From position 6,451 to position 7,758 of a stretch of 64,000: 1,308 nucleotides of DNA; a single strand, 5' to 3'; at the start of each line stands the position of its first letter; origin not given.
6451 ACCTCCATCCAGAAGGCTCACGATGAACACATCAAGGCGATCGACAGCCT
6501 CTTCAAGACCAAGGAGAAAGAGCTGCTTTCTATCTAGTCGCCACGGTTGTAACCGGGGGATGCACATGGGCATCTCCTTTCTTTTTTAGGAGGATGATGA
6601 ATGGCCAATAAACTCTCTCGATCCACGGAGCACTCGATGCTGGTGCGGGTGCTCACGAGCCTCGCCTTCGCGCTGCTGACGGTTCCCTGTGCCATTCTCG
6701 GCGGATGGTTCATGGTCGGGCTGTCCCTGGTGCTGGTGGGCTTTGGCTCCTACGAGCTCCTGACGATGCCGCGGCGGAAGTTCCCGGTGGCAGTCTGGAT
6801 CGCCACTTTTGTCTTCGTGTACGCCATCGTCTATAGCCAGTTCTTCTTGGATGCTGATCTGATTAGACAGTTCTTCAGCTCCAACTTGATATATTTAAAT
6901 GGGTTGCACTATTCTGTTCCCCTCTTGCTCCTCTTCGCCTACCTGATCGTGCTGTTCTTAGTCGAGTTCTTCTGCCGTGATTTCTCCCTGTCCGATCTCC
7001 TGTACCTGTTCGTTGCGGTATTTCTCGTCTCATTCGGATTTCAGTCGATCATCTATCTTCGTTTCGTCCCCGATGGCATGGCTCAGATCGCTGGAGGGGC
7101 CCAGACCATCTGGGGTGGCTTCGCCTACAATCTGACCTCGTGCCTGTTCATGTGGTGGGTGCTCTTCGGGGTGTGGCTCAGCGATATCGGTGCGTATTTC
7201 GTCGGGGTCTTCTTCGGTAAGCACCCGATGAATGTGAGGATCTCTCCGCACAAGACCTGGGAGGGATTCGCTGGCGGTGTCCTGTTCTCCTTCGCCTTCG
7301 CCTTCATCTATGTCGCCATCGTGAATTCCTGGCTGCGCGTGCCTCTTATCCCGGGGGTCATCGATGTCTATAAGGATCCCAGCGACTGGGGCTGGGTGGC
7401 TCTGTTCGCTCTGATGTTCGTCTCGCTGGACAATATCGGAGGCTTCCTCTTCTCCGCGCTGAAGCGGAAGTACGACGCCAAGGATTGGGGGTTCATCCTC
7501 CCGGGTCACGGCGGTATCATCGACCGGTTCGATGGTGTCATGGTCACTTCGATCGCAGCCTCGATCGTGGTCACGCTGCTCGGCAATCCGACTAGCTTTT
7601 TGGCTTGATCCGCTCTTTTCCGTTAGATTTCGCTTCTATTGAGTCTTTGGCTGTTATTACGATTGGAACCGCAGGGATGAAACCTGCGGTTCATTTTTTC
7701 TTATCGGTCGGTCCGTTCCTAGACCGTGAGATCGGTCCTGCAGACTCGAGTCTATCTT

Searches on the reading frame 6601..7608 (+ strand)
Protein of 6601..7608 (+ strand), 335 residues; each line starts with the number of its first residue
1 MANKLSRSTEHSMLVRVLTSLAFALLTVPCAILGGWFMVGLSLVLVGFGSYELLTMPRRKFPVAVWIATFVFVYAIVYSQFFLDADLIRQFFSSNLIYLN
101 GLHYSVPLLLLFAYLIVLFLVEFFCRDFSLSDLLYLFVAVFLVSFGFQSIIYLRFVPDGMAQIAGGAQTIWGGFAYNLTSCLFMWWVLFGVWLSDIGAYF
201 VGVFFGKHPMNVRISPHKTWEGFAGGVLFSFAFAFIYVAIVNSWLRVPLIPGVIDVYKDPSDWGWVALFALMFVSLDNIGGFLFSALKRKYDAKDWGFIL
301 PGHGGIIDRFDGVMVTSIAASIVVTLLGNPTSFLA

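Call 3: search_protein_families(library=pfam, proteins=[window:6601-7608:+], max_evalue=1)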
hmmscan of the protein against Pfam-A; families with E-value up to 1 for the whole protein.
window:6601-7608:+ (335 aa): 1 family
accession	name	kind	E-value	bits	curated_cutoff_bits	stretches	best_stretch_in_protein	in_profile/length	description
PF01148.25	CTP_transf_1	-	1.4e-39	137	24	1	15-326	2-263/264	Cytidylyltransferase family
